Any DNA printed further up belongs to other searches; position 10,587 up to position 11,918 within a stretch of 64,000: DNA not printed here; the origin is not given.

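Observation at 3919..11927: An 8-kb integrase island bounded by a perfect 29-bp direct repeat that duplicates the S12-operon promoter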

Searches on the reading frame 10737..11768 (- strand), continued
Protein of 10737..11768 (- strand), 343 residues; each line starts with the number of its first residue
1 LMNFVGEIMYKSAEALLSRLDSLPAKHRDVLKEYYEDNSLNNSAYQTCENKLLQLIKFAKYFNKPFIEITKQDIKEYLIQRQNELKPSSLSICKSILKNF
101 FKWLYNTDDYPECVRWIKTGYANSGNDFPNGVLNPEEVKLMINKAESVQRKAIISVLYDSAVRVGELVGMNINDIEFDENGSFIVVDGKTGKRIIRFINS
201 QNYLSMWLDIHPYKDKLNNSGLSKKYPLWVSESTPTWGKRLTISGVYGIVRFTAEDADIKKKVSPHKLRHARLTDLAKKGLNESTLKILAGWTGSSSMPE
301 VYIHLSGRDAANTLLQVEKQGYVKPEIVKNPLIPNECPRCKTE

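Call 25: find_related_loci(query=A1, collection=genome_contigs, flank=10000)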
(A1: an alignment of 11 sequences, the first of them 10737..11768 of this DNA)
Query A1 (343 aa) in genome_contigs; peptide patterns used: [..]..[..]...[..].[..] (x = any residue, [..] = any of these).
55 stretches matched a pattern; 43 encode a relative of the query (tblastn E <= 1e-3); 43 distinct loci.
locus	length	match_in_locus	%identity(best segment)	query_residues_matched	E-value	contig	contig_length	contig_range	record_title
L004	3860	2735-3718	56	12-343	4e-128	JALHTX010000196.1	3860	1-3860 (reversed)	MAG: Thermoplasmatota archaeon isolate PFL35 seq_2367844, whole genome shotgun sequence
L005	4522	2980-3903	40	29-341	5e-66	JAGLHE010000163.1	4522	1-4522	MAG: Candidatus Omnitrophota bacterium isolate RS_10_7 ROV157_10.bin.7.fa_163, whole genome shotgun sequence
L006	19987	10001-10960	38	12-342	2e-65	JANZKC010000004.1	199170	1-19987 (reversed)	MAG: Candidatus Culexmicrobium cathedralense isolate GB-1867-005 Ga0190363_1000008, whole genome shotgun sequence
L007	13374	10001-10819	42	58-340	1e-64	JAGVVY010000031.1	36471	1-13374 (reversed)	MAG: Candidatus Aenigmatarchaeota archaeon isolate RIFCSPHIGHO2_02_FULL_49_46 rifcsphigho2_02_scaffold_1342, whole genom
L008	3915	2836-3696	42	52-341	6e-64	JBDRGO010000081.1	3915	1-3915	MAG: Candidatus Iainarchaeum archaeon isolate MEGAHIT-group-1.438 k141_13138001, whole genome shotgun sequence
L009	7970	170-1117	38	16-342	1e-63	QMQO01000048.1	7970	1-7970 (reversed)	MAG: Candidatus Woesearchaeota archaeon isolate B72_G16 B72_Guay16_scaffold_08057, whole genome shotgun sequence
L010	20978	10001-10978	36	8-342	1e-60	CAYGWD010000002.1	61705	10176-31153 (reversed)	MAG TPA_asm: uncultured archaeon isolate ERP119294_co1_153 genome assembly, contig: NODE_474_length_61705_cov_13.885661,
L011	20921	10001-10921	37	30-341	3e-61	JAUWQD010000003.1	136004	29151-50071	MAG: Methanosarcinaceae archaeon isolate CSMAG_2493 CSMAG_2493_k141_337070_length_136004_cov_22.9783, whole genome shotg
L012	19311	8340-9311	34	7-343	1e-56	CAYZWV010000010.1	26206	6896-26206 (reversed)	MAG TPA_asm: uncultured Methanocellaceae archaeon isolate SRP323688_co1_148 genome assembly, contig: NODE_3210_length_26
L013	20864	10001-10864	37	29-326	4e-55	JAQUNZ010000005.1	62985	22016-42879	MAG: Candidatus Methanoperedens sp. isolate STD1_19 NODE_909_length_62985_cov_6.114687_Sandtown_D1, whole genome shotgun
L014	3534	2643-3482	37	22-318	4e-54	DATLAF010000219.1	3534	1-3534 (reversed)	MAG TPA_asm: Thermoplasmatota archaeon isolate SMAG_U14264 k141_589502, whole genome shotgun sequence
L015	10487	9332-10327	34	7-342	2e-53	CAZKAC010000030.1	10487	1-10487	MAG TPA_asm: uncultured archaeon isolate SRP067234_co1_269 genome assembly, contig: k99_779569, whole genome shotgun seq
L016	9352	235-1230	34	4-341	7e-53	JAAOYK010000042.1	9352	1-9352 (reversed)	Candidatus Pacearchaeota archaeon isolate DPANNHV_H1.bin.39 k83_2006641, whole genome shotgun sequence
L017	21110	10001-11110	32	11-340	2e-52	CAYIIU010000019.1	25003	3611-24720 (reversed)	MAG TPA_asm: uncultured archaeon isolate ERP119705_co23_96 genome assembly, contig: NODE_1666_length_25003_cov_6.951579,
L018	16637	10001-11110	32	11-340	3e-52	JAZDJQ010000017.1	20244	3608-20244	MAG: Candidatus Iainarchaeum archaeon isolate MEGAHIT-group-0.495 k141_16911683, whole genome shotgun sequence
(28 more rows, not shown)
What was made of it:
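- On Archaeal XerA (NCBIfam NF040815, equivalog): Homologs are scattered across phyla and sometimes duplicated on one contig (call 25).
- The family is scattered over many archaeal phyla, with two copies on one contig in some genomes (call 25).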

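Call 37: find_encoding_contigs(protein=P0009, flank=10000, max_places=3)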
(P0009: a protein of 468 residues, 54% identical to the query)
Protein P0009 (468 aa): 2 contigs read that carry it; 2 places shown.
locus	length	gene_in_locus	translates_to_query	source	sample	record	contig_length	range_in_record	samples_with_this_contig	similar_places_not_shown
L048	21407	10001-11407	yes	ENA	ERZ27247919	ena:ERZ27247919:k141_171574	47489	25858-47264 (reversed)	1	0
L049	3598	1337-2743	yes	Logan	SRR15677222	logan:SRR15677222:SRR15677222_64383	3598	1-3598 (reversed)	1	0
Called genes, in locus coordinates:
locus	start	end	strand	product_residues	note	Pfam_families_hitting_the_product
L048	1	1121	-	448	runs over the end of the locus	?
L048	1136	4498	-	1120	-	PF04563:RNA_pol_Rpb2_1, PF04561:RNA_pol_Rpb2_2, PF04565:RNA_pol_Rpb2_3, PF04566:RNA_pol_Rpb2_4, PF04567:RNA_pol_Rpb2_5, PF00562:RNA_pol_Rpb2_6, PF04560:RNA_pol_Rpb2_7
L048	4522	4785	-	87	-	PF01191:RNA_pol_Rpb5_C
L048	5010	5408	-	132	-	PF13650:Asp_protease_2 (weak), PF13975:gag-asp_proteas (weak)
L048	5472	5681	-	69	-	PF18929:DUF5678 (weak)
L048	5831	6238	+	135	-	PF19479:DUF6015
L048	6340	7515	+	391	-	PF00438:S-AdoMet_synt_N, PF02772:S-AdoMet_synt_M, PF02773:S-AdoMet_synt_C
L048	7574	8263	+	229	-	-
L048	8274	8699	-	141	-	PF03684:UPF0179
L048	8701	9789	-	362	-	PF00465:Fe-ADH, PF13685:Fe-ADH_2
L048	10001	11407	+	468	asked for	PF13495:Phage_int_SAM_4, PF02899:Phage_int_SAM_1 (faint), PF00589:Phage_integrase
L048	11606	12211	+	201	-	-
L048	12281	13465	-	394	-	PF00246:Peptidase_M14, PF24827:AstE_AspA_cat (weak)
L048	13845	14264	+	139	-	-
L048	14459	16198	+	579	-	PF13229:Beta_helix (weak), PF05048:NosD, PF18911:PKD_4 (weak), PF00801:PKD (weak)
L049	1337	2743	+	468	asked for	PF13495:Phage_int_SAM_4, PF02899:Phage_int_SAM_1 (faint), PF00589:Phage_integrase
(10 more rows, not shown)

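Call 38: find_encoding_contigs(protein=P0011, flank=10000, max_places=3)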
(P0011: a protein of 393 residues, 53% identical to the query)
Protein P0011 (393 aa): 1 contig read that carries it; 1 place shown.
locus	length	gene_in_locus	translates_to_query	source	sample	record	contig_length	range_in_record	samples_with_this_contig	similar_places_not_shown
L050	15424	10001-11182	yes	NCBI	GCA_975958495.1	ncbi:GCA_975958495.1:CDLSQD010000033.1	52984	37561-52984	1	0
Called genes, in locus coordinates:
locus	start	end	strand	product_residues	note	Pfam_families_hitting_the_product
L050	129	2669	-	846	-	PF13086:AAA_11, PF13604:AAA_30, PF01443:Viral_helicase1 (faint), PF13245:AAA_19, PF13086:AAA_11, PF13087:AAA_12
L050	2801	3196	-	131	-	PF13650:Asp_protease_2 (weak), PF13975:gag-asp_proteas (weak)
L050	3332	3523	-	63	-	-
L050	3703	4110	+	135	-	PF19479:DUF6015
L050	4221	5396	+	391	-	PF00438:S-AdoMet_synt_N, PF02772:S-AdoMet_synt_M, PF02773:S-AdoMet_synt_C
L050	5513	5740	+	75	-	-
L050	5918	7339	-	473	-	PF01364:Peptidase_C25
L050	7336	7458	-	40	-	-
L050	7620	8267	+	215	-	-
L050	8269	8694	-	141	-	PF03684:UPF0179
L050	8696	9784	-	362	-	PF00465:Fe-ADH, PF13685:Fe-ADH_2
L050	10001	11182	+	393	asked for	PF13495:Phage_int_SAM_4, PF00589:Phage_integrase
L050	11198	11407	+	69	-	-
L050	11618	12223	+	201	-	-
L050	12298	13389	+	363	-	PF05048:NosD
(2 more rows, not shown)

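Call 41: search_protein_families(library=phrogs, proteins=[window:10737-11768:-], max_evalue=0.001)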
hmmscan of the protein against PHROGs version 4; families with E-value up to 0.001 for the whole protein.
window:10737-11768:- (343 aa): 2 families
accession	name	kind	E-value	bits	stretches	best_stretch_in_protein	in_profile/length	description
phrog_1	-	integration and excision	1.9e-27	97.8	1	29-312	168-444/611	integrase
phrog_216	-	integration and excision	1.8e-20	74.2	1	125-316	48-235/301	integrase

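Call 44: find_related_loci(query=A1, collection=viral_contigs, flank=10000)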
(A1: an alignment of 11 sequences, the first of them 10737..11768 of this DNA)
Query A1 (343 aa) in viral_contigs; peptide patterns used: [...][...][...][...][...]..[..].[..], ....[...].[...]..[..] (x = any residue, [..] = any of these).
85 stretches matched a pattern; 3 encode a relative of the query (tblastn E <= 1e-3); 3 distinct loci.
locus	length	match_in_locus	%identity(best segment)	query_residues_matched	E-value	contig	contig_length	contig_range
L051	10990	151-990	36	52-341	5e-52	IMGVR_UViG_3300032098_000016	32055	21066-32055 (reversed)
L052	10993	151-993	36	52-342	2e-48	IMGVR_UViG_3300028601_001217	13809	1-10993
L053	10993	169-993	33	58-342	1e-47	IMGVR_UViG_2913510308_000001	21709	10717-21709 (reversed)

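Call 63: find_encoding_contigs(protein=P0012, flank=10000, max_places=3)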
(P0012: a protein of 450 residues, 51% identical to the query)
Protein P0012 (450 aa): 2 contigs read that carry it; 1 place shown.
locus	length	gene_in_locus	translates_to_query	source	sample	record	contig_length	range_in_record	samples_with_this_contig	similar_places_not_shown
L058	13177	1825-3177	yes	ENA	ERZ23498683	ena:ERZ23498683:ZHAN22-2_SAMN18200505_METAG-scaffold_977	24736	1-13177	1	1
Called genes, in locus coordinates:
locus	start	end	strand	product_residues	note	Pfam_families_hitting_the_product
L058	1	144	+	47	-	?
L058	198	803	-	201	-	PF01861:BpsA_C (weak), PF13489:Methyltransf_23 (weak), PF01170:UPF0020 (faint), PF05175:MTS, PF06325:PrmA, PF13649:Methyltransf_25, PF13847:Methyltransf_31, PF08241:Methyltransf_11 (weak)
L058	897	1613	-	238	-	-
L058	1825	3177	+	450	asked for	PF00589:Phage_integrase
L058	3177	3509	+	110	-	-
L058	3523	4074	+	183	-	-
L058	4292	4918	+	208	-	PF00589:Phage_integrase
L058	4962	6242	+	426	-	PF19263:DUF5906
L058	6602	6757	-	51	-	-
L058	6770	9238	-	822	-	PF01878:EVE (weak), PF14072:DndB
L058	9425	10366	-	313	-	-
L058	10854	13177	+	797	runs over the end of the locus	PF00145:DNA_methylase, PF09445:Methyltransf_15 (faint), PF00145:DNA_methylase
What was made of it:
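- One homolog sits in an element with a DUF5906 primase-helicase, DndB and a methylase (call 63).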

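Call 64: find_encoding_contigs(protein=P0014, flank=10000, max_places=3)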
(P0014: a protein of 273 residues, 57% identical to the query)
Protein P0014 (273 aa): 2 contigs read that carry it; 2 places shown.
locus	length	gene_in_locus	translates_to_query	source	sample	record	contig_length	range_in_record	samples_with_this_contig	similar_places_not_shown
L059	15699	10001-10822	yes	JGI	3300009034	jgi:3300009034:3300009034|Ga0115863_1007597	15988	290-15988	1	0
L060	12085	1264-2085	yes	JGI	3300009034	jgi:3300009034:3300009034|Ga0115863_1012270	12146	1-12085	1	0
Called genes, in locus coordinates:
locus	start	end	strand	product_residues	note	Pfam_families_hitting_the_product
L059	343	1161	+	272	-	PF00246:Peptidase_M14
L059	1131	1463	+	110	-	-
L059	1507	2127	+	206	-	-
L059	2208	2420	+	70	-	PF18929:DUF5678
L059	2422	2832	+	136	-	-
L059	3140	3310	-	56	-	PF03911:Sec61_beta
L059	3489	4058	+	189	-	PF00156:Pribosyltran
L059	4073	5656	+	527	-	PF01921:tRNA-synt_1f, PF09334:tRNA-synt_1g (faint), PF19269:Anticodon_2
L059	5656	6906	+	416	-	PF00919:UPF0004, PF04055:Radical_SAM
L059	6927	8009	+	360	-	PF00044:Gp_dh_N, PF02800:Gp_dh_C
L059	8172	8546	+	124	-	-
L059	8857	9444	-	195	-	-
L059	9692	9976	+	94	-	PF13495:Phage_int_SAM_4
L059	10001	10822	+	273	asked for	PF00589:Phage_integrase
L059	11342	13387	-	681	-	-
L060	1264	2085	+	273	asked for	PF00589:Phage_integrase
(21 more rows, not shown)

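Call 79: search_dna_similar(query=window:10737-11744:-, collection=phages, mode=protein, max_evalue=0.00001, max_rows=12)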
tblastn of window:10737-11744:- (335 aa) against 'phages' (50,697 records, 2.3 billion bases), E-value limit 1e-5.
Records with a match: 57; places in all: 57; records where one place covers at least 80% of the query: 16.
Best place of each record, by identity: <60% 57.
By first word of the organism name: Bacteriophage 17; Listeria 9; Thermus 6; Salmonella 4; Acinetobacter 4; Halorubrum 3; Clostridium 2; Bacillus 2; Polaribacter 2; Caudoviricetes 1; and 7 more.
By host as written in the record: - 23; Listeria monocytogenes 9; Thermus thermophilus 5; Homo sapiens 3; Bacillus thuringiensis BGSC 4AJ1 2; Polaribacter sp. AHE13PA 2; Methanomicrobiales 1; Geoglobus acetivorans strain SBH6 1; and 11 more.
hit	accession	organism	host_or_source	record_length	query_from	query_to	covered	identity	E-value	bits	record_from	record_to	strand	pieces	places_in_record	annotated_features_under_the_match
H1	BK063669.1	Caudoviricetes sp. vir524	Methanomicrobiales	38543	5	332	98%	30.9%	6e-42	160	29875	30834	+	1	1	integrase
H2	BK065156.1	Geoglobus acetivorans pleomorphic virus 1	Geoglobus acetivorans strain SBH6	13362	51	332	84%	30.8%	4e-29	123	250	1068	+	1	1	integrase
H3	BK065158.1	Pleomorphic virus ThalV2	Archaeoglobus sp. JdFR-37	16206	86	332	74%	33.0%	9e-31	128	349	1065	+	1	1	xerC: tyrosine recombinase XerC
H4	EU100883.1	Thermus phage P23-45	Thermus thermophilus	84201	21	306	85%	26.2%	1e-6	56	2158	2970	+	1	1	XerD-like integrase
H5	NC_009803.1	Thermus phage P23-45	Thermus thermophilus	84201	21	306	85%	26.2%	1e-6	56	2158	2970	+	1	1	integrase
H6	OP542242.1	Thermus phage P23-45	Thermus thermophilus HB8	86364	21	306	85%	26.2%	1e-6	56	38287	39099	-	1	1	hypothetical protein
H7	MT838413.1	Bacteriophage sp.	human fecal samples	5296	31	297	80%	27.9%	1e-12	75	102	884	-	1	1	record has no annotation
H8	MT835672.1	Bacteriophage sp.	human fecal samples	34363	29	297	80%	27.6%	3e-13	76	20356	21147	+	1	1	record has no annotation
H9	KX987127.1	Thermus phage G20c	Thermus thermophilus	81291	21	306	85%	25.8%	3e-6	55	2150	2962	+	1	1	XerD-like integrase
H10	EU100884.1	Thermus phage P74-26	Thermus thermophilus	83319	21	306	85%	25.8%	5e-6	54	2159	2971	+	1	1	phage XerD-like integrase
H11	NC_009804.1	Thermus phage P74-26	Thermus thermophilus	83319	21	306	85%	25.8%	5e-6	54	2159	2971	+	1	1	integrase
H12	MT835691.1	Bacteriophage sp.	human fecal samples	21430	36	297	78%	27.7%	2e-13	77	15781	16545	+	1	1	record has no annotation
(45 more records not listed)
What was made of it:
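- Others sit at the ends of IMG/VR viral contigs and in named archaeal viruses (calls 44, 79). It is much closer to virus integrases, at 160 bits (call 79).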

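Call 80: search_dna_similar(query=window:10737-11744:-, collection=plasmids, mode=protein, max_evalue=0.00001, max_rows=12)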
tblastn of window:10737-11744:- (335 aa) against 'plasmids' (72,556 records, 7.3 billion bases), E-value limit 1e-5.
Records with a match: 494; places in all: 580; records where one place covers at least 80% of the query: 106.
Best place of each record, by identity: <60% 494.
By first word of the organism name: Sinorhizobium 38; Thermus 27; Nostoc 26; Clostridium 24; Enterococcus 21; Staphylococcus 17; Rhodococcus 14; Acaryochloris 13; Bacillus 13; Ligilactobacillus 12; and 119 more.
By predicted mobility (MOB-suite, as given by PLSDB): non-mobilizable 282; conjugative 133; mobilizable 79.
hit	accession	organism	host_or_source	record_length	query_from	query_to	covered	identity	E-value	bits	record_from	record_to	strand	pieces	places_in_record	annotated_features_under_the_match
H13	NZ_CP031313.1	Halobellus limi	Cell culture,Taibei marine solar ...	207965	2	316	94%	31.9%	7e-33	136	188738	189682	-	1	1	tyrosine-type recombinase/integrase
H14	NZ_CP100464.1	Salinigranum marinum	cell culture,Saline soil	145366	58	314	77%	32.7%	8e-29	124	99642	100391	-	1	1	tyrosine-type recombinase/integrase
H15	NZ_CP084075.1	Fusobacterium vincentii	-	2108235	27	283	77%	31.0%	2e-13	78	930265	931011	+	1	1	none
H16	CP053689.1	Arthrobacter citreus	pure culture,soil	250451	24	301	83%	27.8%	2e-17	91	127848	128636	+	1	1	tyrosine-type recombinase/integrase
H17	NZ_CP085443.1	Priestia megaterium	single cell,soil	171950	6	308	90%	25.4%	8e-8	61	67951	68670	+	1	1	tyrosine-type recombinase/integrase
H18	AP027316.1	Sphingobium sp. TomMM15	-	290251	10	333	97%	23.7%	2e-12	76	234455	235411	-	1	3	integrase | IS91 family transposase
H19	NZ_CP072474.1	Priestia aryabhattai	mixed culture,soil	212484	6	308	90%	25.1%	5e-8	62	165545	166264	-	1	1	tyrosine-type recombinase/integrase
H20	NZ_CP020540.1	Sphingobium herbicidovorans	cell culture,soil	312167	10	333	97%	23.4%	1e-11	73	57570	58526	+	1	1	tyrosine-type recombinase/integrase | IS91 family transposase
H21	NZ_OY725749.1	Parabacteroides distasonis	-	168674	36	297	78%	28.8%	3e-11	72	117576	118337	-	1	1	xerD: site-specific tyrosine recombinase XerD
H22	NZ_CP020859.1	Ligilactobacillus salivarius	piglet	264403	1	283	84%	26.5%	2e-11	73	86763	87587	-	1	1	site-specific tyrosine recombinase/integron integrase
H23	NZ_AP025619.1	Thermus thermophilus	-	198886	14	333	96%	23.4%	2e-11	72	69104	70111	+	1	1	tyrosine-type recombinase/integrase | ATPase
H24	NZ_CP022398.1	Clostridium botulinum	soil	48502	26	298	81%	27.4%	4e-15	84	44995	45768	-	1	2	xerA: site-specific tyrosine recombinase/integron integrase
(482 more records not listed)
